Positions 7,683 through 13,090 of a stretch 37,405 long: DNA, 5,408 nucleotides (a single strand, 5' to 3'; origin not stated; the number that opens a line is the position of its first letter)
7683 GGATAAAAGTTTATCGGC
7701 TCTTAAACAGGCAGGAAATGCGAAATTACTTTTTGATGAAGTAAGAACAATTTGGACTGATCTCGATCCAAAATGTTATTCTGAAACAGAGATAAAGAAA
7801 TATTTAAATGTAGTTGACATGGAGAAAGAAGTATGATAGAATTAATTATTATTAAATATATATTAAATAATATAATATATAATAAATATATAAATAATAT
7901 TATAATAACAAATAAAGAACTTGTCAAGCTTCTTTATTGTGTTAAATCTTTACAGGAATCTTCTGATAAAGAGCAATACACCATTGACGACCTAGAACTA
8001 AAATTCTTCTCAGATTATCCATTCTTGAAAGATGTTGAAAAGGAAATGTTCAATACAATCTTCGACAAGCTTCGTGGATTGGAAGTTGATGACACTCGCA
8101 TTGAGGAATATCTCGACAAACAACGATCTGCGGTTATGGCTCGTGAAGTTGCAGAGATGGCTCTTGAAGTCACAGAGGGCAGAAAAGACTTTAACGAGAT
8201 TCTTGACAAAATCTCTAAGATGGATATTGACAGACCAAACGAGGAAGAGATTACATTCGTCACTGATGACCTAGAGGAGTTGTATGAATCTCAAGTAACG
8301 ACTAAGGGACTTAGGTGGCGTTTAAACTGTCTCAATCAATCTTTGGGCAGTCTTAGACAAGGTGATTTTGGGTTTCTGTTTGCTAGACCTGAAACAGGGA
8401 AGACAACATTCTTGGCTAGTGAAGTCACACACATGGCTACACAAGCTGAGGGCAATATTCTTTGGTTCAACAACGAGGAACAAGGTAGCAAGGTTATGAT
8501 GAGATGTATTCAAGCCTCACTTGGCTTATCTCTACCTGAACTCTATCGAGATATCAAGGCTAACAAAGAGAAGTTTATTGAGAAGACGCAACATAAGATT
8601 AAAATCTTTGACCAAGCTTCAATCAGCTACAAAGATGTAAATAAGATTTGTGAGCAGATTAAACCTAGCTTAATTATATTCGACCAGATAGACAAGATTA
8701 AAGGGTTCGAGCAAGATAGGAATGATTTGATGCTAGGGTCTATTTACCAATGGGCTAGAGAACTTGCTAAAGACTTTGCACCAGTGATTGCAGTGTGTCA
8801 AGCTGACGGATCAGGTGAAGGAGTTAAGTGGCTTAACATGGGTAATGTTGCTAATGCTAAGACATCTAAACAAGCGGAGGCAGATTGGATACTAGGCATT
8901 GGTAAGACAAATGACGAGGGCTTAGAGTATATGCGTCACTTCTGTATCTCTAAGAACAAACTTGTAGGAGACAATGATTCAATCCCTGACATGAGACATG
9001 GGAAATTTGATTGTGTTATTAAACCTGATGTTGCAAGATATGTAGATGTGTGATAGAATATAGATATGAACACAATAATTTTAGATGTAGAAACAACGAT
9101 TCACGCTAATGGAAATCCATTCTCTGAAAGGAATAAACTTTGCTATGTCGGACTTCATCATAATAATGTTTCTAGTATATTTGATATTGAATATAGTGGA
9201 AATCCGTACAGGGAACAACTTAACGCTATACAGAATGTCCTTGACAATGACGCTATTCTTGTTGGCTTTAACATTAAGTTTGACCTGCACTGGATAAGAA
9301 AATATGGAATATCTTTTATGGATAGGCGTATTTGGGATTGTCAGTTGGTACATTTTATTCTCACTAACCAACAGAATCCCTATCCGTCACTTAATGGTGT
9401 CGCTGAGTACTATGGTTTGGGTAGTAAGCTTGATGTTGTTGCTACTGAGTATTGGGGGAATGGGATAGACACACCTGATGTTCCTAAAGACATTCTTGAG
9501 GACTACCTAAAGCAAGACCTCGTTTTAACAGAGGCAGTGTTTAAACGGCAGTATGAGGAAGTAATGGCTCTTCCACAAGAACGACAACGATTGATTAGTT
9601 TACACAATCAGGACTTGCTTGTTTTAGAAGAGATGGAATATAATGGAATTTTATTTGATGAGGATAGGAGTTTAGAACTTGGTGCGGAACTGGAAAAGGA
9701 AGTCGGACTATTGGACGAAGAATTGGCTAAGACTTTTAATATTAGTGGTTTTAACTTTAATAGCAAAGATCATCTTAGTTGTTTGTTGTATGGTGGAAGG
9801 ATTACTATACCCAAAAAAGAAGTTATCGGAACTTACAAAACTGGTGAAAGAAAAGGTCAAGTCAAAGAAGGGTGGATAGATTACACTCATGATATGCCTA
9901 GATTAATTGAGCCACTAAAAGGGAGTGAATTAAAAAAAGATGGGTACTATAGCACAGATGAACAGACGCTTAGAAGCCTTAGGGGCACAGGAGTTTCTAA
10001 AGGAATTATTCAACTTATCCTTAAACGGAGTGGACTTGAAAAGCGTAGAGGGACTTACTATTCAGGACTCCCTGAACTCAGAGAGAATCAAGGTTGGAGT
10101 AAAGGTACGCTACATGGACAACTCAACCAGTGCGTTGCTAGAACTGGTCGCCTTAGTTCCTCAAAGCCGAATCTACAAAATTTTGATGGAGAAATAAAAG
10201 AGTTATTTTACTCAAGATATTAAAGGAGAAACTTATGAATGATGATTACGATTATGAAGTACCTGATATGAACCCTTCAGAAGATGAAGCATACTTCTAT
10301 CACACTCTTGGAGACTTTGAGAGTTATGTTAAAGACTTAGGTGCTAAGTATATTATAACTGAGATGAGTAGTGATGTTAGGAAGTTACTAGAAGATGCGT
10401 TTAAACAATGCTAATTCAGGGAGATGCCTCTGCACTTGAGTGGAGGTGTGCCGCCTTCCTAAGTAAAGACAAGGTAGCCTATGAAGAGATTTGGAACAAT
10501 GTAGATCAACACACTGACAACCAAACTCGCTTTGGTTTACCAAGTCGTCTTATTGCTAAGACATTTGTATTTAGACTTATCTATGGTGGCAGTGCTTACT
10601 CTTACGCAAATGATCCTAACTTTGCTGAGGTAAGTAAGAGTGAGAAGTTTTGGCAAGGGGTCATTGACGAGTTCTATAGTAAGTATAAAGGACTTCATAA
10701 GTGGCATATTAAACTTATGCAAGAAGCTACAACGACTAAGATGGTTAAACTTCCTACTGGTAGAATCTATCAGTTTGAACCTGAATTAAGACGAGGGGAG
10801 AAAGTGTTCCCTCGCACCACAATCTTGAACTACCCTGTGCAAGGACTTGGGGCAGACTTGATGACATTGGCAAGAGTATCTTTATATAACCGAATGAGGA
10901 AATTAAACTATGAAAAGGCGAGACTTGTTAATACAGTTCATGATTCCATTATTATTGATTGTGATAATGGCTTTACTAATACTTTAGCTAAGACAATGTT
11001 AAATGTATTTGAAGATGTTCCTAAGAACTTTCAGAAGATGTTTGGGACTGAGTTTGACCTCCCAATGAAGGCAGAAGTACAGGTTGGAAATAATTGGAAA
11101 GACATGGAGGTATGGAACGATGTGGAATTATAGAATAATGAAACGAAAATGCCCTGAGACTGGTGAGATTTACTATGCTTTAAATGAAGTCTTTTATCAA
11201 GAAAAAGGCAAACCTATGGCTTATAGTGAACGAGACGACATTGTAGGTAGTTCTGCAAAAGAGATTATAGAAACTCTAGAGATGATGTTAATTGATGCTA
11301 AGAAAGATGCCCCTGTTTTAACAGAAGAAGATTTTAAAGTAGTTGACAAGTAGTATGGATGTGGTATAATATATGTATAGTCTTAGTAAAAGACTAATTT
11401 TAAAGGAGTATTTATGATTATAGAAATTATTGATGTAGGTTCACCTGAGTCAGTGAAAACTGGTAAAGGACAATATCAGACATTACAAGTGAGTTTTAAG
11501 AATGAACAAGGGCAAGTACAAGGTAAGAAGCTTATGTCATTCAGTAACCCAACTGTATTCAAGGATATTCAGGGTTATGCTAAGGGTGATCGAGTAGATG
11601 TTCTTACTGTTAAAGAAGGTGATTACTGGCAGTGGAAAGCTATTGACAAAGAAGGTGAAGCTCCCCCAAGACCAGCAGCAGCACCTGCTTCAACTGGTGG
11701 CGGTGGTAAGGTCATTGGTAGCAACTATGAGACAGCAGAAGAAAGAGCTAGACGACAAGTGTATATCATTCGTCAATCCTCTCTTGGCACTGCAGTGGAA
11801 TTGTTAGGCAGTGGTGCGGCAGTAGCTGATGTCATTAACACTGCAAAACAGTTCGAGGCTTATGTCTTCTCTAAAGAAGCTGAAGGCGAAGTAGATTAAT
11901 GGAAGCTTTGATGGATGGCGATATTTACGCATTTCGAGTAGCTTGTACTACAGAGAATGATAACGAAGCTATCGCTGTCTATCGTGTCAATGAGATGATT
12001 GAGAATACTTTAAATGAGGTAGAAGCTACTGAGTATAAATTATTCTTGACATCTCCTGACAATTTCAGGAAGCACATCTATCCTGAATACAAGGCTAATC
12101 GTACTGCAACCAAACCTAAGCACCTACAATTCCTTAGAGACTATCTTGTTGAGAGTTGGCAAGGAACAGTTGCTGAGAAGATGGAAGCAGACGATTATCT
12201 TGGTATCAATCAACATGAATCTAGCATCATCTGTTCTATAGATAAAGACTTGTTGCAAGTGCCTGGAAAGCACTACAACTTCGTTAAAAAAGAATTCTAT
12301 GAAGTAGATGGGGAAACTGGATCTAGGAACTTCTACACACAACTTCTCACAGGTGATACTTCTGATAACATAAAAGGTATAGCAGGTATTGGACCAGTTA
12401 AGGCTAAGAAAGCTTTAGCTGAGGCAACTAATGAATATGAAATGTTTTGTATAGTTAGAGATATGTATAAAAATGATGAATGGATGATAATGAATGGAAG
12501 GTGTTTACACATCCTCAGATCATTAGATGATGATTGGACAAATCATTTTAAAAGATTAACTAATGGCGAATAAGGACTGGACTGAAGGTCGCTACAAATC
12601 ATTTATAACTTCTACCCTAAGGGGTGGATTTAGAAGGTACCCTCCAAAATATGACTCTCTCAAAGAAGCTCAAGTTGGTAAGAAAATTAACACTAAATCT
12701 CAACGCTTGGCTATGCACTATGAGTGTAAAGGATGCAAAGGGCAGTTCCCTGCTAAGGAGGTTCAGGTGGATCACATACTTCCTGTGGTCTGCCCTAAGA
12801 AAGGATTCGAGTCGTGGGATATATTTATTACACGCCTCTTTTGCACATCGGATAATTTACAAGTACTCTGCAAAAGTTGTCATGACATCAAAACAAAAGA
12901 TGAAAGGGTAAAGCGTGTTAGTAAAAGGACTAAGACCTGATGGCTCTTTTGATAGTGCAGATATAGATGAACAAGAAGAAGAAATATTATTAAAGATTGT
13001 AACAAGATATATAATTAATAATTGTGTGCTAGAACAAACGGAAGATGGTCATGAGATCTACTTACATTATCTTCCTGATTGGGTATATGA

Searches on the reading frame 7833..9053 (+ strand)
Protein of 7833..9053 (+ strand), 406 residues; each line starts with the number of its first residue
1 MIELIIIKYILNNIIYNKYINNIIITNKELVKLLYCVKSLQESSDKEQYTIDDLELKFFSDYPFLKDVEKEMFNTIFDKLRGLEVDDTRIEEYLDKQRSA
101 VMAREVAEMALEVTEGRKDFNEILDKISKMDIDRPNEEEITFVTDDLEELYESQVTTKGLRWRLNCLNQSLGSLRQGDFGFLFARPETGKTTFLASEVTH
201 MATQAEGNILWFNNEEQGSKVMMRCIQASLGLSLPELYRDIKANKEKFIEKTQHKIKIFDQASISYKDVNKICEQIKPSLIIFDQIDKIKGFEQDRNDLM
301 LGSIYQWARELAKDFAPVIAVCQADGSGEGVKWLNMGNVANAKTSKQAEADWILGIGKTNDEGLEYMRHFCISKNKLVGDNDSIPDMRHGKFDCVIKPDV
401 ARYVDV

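Call 7: search_protein_families(library=pfam, proteins=[window:7833-9053:+], max_evalue=0.01)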
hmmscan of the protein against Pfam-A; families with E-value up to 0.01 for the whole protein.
window:7833-9053:+ (406 aa): 4 families
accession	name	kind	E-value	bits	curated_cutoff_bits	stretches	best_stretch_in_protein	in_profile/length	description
PF03796.21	DnaB_C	-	9.3e-14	51.8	27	1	159-324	1-178/255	DnaB-like helicase C terminal domain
PF13481.12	AAA_25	-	2.4e-10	40.8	27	1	153-314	8-179/195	AAA domain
PF25617.1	PhiKZ_gp86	-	0.00065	19.2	26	1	19-131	248-359/408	Bacteriophage PhiKZ vertex-binding protein gp86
PF20307.4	divDNAB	-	0.0017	17.5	26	1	119-248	15-145/356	Divergent DnaB-like ATPase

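Call 47: find_related_loci(query=window:7833-9050:+, collection=viral_contigs, flank=10000)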
Query window:7833-9050:+ (406 aa) in viral_contigs; peptide patterns used: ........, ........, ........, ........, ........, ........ (x = any residue, [..] = any of these).
364 stretches matched a pattern; 339 encode a relative of the query (tblastn E <= 1e-3); the best 80 are kept; 80 distinct loci.
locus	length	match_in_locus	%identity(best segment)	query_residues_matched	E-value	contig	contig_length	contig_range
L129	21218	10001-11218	99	1-406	0e+0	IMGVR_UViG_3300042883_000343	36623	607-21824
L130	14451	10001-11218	99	1-406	0e+0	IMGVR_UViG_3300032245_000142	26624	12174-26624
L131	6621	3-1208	99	5-406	0e+0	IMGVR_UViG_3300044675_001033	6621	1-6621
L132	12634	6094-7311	97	1-406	0e+0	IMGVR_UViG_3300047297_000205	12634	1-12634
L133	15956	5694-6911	97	1-406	0e+0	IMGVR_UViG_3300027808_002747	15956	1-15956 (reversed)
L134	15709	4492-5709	97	1-406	0e+0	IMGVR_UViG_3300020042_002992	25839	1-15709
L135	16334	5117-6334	95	1-406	0e+0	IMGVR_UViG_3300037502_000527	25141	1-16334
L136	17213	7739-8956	95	1-406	0e+0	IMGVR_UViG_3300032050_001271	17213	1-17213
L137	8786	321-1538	95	1-406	0e+0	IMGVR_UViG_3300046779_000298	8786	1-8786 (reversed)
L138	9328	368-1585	94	1-406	0e+0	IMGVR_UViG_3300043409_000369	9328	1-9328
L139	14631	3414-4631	95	1-406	0e+0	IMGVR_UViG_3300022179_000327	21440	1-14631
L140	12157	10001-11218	94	1-406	0e+0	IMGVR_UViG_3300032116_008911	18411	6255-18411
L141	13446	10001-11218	90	1-406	0e+0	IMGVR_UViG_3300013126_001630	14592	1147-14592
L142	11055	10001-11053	99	1-351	0e+0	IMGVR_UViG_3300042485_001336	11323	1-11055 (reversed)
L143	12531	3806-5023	68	1-406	0e+0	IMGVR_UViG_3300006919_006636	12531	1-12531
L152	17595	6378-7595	95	1-406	0e+0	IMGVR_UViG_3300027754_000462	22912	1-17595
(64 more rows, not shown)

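Call 56: search_protein_families(library=pfam, proteins=[L129:5226-5783:+, L129:5794-6057:+, L129:6094-6651:+, L129:4800-5036:+, L152:1539-2102:+, L152:2434-2679:+, L152:2681-3016:+, L152:3529-3792:+, L129:7083-7298:+, L152:3305-3529:+], max_evalue=0.01)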
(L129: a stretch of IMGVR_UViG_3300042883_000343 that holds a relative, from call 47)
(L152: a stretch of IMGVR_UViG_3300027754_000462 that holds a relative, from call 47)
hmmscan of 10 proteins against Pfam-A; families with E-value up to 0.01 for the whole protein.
L129:5226-5783:+ (185 aa): 0 families

L129:5794-6057:+ (87 aa): 0 families

L129:6094-6651:+ (185 aa): 0 families

L129:4800-5036:+ (78 aa): 0 families

L152:1539-2102:+ (187 aa): 2 families
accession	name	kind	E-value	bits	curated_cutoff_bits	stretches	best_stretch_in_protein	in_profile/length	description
PF10263.15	SprT-like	-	1.8e-07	31.4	25.6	1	44-112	30-103/108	SprT-like family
PF09768.15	Peptidase_M76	-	0.007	16.6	25.2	0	11-86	16-79/170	Peptidase M76 family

L152:2434-2679:+ (81 aa): 0 families

L152:2681-3016:+ (111 aa): 0 families

L152:3529-3792:+ (87 aa): 0 families

L129:7083-7298:+ (71 aa): 0 families

L152:3305-3529:+ (74 aa): 0 families

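Call 95: search_dna_similar(query=window:7833-9050:+, collection=phages, mode=protein, max_rows=15)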
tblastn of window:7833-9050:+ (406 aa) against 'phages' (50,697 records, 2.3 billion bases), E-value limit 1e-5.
Records with a match: 627; places in all: 630; records where one place covers at least 80% of the query: 95.
Best place of each record, by identity: <60% 627.
By first word of the organism name: Pseudomonas 168; Vibrio 62; Xanthomonas 54; Pectobacterium 51; Stenotrophomonas 32; Aeromonas 27; Ralstonia 25; Escherichia 24; Rhizobium 22; Acinetobacter 20; and 41 more.
By host as written in the record: - 69; Pseudomonas aeruginosa 43; Pectobacterium atrosepticum DSM18077 30; Pseudomonas putida KT2440 and Paw85 28; Pseudomonas aeruginosa PAO1 20; Stenotrophomonas maltophilia 13; Vibrio cholerae 12; Aeromonas hydrophila 11; and 200 more.
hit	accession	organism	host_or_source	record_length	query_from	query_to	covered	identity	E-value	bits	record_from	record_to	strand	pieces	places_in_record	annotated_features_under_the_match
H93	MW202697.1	Caudoviricetes sp.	Manatee Spring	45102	28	406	93%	54.1%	4e-122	395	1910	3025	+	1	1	dnab like replicative helicase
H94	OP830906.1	Methylophilales phage MEP401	Methylophilales bacterium FZCC0133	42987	30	403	92%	51.2%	1e-118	385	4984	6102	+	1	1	DNA helicase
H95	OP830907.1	Methylophilales phage MEP402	Methylophilales bacterium FZCC0133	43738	30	403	92%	50.7%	4e-116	378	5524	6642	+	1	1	DNA helicase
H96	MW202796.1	Caudoviricetes sp.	Manatee Spring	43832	54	405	87%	51.1%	1e-106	350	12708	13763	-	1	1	dnab like replicative helicase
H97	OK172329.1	Alcaligenes phage vB_Af_QDWS535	Alcaligenes faecalis 10106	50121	28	403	93%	44.9%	1e-98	328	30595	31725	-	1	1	replicative DNA helicase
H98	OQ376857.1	Paracoccus phage ParKuw1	Paracoccus sp.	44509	48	406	88%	33.6%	3e-51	190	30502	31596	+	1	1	DnaB-like replicative helicase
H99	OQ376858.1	Paracoccus phage ParMal1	Paracoccus sp.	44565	58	406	86%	34.4%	2e-50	188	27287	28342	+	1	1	DnaB-like replicative helicase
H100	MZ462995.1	Stappia phage SI01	Stappia indica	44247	44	406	89%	32.4%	4e-45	172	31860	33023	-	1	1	DnaB-like DNA helicase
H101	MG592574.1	Vibrio phage 1.204.O._10N.222.46.F12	Vibrio cyclitrophicus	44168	58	377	79%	35.3%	8e-50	186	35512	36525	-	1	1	P-loop containing nucleoside triphosphate hydrolase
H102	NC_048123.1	Vibrio phage 1.204.O._10N.222.46.F12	Vibrio cyclitrophicus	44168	58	377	79%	35.3%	8e-50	186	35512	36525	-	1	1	P-loop containing nucleoside triphosphate hydrolase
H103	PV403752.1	Vibrio phage Rostov-5342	Vibrio cholerae O1 El tor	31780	62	403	84%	32.7%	4e-47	178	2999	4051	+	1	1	hypothetical protein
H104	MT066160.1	Vibrio phage Saratov-12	Vibrio cholerae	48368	62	403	84%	32.7%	4e-47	178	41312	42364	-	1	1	hypothetical protein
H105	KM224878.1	Vibrio phage ICP2_2011_A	Vibrio cholerae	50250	62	403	84%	32.7%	4e-47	178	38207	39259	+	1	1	hypothetical protein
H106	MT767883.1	Vibrio phage Saratov-15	water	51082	62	403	84%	32.7%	4e-47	178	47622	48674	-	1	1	hypothetical protein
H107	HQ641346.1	Vibrio phage ICP2_2006_A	Vibrio cholerae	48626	62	403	84%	32.7%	4e-47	178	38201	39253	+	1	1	replicative DNA helicase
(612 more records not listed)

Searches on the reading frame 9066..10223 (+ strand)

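Call 7: search_protein_families(library=pfam, proteins=[window:9066-10223:+], max_evalue=0.01)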
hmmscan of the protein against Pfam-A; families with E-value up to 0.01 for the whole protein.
window:9066-10223:+ (385 aa): 2 families
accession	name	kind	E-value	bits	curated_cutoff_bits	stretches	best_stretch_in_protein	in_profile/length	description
PF00476.26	DNA_pol_A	-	1.1e-17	64.5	34.3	1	288-374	50-132/381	DNA polymerase family A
PF01612.26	DNA_pol_A_exo1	-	2.8e-05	24.4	23.6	1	6-116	25-127/173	3'-5' exonuclease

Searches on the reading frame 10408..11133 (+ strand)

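Call 97: search_protein_families(library=pfam, proteins=[window:10408-11133:+], max_evalue=0.001)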
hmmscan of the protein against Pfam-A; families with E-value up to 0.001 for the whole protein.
window:10408-11133:+ (241 aa): 1 family
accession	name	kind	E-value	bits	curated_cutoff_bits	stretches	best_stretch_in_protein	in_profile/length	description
PF00476.26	DNA_pol_A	-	1.6e-27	96.9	34.3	1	2-232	154-381/381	DNA polymerase family A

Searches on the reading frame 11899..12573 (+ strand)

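Call 97: search_protein_families(library=pfam, proteins=[window:11899-12573:+], max_evalue=0.001)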
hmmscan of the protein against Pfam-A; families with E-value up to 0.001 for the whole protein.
window:11899-12573:+ (224 aa): 2 families
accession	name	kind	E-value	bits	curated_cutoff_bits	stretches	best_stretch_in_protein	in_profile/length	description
PF02739.22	5_3_exonuc_N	-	2.6e-13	50.5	34.3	1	5-130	5-146/164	5'-3' exonuclease, N-terminal resolvase-like domain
PF01367.25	5_3_exonuc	-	1.1e-06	29.5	40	1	148-176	10-38/97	5'-3' exonuclease, C-terminal SAM fold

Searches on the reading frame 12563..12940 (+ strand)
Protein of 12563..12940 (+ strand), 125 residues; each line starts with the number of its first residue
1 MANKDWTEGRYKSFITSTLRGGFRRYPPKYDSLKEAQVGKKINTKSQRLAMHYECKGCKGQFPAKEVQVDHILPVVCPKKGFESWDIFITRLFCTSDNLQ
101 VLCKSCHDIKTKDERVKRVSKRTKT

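Call 97: search_protein_families(library=pfam, proteins=[window:12563-12940:+], max_evalue=0.001)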
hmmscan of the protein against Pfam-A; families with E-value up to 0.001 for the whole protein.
window:12563-12940:+ (125 aa): 2 families
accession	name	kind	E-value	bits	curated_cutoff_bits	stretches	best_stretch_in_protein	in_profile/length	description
PF01844.29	HNH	-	2.6e-05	24.7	21.4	0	96-112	30-46/47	HNH endonuclease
PF14279.12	HNH_5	-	0.00061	20.1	27.5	0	55-75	1-21/56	HNH endonuclease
